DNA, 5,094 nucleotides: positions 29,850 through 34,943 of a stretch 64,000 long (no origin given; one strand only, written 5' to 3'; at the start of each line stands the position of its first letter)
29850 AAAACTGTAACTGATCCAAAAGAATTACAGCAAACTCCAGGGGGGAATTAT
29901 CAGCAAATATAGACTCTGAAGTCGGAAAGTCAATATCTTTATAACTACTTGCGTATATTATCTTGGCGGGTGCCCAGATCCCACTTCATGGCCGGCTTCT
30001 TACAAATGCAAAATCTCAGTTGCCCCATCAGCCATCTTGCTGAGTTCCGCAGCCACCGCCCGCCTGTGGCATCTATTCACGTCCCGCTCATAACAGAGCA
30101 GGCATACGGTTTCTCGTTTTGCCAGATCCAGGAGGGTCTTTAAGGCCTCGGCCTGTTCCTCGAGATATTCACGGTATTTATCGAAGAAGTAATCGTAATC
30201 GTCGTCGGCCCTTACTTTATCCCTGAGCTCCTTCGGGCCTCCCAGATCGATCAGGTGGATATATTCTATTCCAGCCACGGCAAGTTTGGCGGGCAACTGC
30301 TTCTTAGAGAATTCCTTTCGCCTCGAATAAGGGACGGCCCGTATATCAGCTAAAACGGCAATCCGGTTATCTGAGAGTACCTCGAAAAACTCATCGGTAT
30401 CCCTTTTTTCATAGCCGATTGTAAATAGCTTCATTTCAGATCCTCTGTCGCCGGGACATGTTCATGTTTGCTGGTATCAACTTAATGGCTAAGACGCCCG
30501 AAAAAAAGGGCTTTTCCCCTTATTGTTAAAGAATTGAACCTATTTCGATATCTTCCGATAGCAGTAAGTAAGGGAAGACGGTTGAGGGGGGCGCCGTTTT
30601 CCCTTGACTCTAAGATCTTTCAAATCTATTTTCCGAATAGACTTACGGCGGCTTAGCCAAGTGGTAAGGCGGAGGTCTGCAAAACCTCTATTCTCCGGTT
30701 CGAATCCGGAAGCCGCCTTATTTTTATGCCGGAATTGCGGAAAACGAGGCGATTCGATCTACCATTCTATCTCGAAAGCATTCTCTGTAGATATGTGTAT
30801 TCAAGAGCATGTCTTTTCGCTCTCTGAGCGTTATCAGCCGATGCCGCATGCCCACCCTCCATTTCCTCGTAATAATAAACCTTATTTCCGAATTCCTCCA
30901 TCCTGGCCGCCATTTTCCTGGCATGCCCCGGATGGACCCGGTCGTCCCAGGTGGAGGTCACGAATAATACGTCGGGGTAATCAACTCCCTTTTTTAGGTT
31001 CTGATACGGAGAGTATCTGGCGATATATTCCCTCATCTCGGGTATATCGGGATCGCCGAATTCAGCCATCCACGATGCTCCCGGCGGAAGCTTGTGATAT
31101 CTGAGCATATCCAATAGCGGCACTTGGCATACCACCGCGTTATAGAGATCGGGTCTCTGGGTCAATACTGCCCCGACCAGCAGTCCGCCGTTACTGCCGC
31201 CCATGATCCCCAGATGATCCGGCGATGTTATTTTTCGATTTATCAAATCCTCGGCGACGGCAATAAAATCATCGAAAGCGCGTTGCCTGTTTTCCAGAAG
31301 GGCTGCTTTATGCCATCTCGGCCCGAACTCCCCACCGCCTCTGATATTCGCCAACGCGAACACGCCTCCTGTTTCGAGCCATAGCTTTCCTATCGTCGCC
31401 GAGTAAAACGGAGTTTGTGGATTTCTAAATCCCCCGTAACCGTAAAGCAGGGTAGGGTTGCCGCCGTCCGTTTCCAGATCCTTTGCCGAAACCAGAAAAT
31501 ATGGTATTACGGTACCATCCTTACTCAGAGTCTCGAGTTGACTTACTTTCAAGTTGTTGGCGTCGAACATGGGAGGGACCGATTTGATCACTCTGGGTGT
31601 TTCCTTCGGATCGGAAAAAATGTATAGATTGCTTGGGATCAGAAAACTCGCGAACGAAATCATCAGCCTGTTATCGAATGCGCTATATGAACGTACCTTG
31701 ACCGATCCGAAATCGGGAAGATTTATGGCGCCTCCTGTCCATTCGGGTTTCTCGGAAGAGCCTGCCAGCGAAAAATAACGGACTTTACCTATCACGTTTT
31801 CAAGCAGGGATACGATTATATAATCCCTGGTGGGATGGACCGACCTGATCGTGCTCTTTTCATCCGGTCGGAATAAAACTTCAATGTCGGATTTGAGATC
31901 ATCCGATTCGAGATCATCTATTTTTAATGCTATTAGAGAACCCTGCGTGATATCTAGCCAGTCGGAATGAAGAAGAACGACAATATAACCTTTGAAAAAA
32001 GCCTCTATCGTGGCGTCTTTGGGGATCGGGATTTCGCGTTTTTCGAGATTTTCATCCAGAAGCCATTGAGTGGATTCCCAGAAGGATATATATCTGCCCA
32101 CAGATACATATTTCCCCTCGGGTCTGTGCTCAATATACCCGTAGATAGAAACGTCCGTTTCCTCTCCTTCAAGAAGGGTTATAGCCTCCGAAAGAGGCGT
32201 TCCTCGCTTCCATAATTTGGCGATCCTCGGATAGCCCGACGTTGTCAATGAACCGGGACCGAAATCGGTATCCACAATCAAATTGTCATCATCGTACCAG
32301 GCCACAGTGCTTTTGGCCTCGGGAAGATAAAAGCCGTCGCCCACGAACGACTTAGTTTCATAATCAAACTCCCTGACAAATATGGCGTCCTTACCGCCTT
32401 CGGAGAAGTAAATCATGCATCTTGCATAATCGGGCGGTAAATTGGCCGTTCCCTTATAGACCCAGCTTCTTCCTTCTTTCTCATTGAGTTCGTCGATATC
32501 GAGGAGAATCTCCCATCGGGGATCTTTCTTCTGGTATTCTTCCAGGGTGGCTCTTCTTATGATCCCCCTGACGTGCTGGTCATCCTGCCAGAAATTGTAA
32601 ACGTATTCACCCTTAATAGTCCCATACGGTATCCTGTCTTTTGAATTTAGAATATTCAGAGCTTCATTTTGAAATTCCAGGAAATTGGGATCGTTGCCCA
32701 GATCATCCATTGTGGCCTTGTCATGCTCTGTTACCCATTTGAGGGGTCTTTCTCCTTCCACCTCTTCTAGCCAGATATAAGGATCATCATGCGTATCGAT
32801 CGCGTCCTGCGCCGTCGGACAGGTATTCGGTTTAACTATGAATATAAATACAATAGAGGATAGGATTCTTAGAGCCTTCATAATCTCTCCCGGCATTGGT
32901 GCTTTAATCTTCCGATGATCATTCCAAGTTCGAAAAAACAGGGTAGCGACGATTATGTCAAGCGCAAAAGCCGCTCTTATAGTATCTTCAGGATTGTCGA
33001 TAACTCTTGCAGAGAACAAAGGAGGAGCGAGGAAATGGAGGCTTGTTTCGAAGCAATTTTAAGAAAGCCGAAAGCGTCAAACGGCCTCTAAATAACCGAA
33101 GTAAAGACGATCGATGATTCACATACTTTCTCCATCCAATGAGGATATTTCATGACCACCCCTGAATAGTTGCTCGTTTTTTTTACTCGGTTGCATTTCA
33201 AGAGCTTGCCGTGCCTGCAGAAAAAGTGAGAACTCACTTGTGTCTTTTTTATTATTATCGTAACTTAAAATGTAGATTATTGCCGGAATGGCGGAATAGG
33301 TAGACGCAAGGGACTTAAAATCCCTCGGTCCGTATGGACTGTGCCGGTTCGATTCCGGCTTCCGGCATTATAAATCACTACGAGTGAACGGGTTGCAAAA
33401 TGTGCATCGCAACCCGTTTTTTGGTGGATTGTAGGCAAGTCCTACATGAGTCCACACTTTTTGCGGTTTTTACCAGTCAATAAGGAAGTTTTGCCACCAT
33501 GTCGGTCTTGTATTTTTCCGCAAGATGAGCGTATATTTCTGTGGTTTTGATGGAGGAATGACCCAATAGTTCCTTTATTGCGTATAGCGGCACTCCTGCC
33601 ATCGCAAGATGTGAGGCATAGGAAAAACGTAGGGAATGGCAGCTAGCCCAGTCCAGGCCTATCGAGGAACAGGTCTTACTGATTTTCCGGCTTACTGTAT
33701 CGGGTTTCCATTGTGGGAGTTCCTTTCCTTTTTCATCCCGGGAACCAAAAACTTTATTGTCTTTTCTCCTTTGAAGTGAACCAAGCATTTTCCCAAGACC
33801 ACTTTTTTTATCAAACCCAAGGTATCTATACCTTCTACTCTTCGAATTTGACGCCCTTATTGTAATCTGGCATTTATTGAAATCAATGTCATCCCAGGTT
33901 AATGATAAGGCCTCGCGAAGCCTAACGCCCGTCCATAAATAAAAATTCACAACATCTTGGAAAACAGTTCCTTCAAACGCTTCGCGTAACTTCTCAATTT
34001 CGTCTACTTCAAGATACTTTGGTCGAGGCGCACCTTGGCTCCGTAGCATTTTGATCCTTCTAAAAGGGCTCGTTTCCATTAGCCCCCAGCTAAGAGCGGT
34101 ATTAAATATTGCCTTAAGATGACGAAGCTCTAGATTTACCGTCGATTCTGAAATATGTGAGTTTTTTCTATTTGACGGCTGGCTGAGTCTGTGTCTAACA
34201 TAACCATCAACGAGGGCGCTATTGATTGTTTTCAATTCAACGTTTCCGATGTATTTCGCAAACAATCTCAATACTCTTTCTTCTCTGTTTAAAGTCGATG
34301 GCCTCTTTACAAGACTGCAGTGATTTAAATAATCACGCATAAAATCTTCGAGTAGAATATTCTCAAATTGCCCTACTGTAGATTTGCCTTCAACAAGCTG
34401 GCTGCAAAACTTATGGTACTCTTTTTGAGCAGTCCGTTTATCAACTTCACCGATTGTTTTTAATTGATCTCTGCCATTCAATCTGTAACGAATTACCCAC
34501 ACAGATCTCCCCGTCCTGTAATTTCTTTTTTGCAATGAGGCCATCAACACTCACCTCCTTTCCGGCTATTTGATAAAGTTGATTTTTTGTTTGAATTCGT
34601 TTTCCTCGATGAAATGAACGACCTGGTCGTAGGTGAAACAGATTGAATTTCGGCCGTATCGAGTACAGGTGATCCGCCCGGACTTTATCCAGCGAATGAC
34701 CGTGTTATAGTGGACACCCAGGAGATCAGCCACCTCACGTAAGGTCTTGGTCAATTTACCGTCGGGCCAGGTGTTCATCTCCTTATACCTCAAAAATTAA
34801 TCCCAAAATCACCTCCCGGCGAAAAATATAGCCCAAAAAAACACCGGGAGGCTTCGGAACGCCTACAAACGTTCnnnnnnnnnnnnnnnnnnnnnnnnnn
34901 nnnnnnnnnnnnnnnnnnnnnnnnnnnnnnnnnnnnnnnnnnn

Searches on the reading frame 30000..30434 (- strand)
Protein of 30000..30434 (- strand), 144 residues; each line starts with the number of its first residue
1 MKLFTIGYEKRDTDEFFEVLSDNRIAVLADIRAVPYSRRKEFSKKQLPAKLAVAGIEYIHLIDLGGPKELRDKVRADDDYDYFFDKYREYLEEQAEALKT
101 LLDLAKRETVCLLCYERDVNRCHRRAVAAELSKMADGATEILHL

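Call 81: search_protein_families(library=pfam, proteins=[window:30000-30434:-], max_evalue=0.01)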
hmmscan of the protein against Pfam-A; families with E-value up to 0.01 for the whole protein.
window:30000-30434:- (144 aa): 3 families
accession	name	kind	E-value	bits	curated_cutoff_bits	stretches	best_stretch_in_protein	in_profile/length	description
PF04343.18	DUF488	-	2e-34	119.2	22.2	1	14-129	3-119/121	Domain of unknown function DUF488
PF22751.1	DUF488-N3a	-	4e-10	40.5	27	1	63-133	41-116/118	Active DUF488-N3 subclade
PF22752.1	DUF488-N3i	-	9.2e-07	29.9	27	1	68-133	47-113/131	Inactive DUF488-N3 subclade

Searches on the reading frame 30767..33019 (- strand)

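Call 81: search_protein_families(library=pfam, proteins=[window:30767-33019:-], max_evalue=0.01)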
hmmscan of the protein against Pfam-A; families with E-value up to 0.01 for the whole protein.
window:30767-33019:- (750 aa): 3 families
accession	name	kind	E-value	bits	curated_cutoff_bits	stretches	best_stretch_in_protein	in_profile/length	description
PF00326.27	Peptidase_S9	-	4.9e-51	173.7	22.6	1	547-748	10-210/213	Prolyl oligopeptidase family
PF02897.21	Peptidase_S9_N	-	8.4e-38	130.6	24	1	76-479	17-412/414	Prolyl oligopeptidase, N-terminal beta-propeller domain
PF12146.15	Hydrolase_4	-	0.00071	19.4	27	1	560-663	40-138/239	Serine aminopeptidase, S33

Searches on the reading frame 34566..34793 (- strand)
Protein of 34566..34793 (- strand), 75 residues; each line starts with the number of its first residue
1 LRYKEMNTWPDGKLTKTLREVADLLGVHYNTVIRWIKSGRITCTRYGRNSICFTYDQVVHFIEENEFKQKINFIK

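Call 4: search_protein_families(library=pfam, proteins=[window:34566-34793:-], max_evalue=1)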
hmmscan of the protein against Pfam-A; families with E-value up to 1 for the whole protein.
window:34566-34793:- (75 aa): 19 families
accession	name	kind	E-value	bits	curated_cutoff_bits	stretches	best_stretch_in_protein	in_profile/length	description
PF12728.13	HTH_17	-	1.1e-09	38.8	27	1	17-65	3-50/51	Helix-turn-helix domain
PF13384.12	HTH_23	-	9.9e-05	22.5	24.6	1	17-37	19-39/50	Homeodomain-like domain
PF13542.12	HTH_Tnp_ISL3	-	0.00021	21.1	27.4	1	17-37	28-48/51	Helix-turn-helix domain of transposase family ISL3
PF00376.29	MerR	-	0.00099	19.3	28.2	1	19-43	3-28/38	MerR family regulatory protein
PF13551.12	HTH_29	-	0.0041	17.6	28.1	1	17-38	14-35/64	Winged helix-turn helix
PF13411.12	MerR_1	-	0.0076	16.8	21.6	1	17-59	2-44/69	MerR HTH family regulatory protein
PF21531.3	Rv2175c_wHTH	-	0.012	16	27.1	1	17-42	17-42/57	DNA-binding protein Rv2175c, wHTH domain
PF01381.28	HTH_3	-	0.026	15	23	1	14-39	8-33/55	Helix-turn-helix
PF07037.17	YfeC-like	-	0.027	15.2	22.9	1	17-70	2-61/122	Transcription regulator YfeC-like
PF13338.12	AbiEi_4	-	0.074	13.6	25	1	17-41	15-38/49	Transcriptional regulator, AbiEi antitoxin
PF04552.19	Sigma54_DBD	-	0.077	13.2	22.8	1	17-45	51-79/160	Sigma-54, DNA binding domain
PF24964.1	DUF7769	-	0.084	13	27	1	11-34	19-43/55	Domain of unknown function (DUF7769)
PF08281.18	Sigma70_r4_2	-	0.1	12.7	25.7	1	17-41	28-52/54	Sigma-70, region 4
PF12759.13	HTH_Tnp_IS1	-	0.1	12.7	24.9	1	19-40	25-46/46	InsA C-terminal domain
PF10668.15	Phage_terminase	-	0.16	12.2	22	1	5-35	12-42/67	Phage terminase small subunit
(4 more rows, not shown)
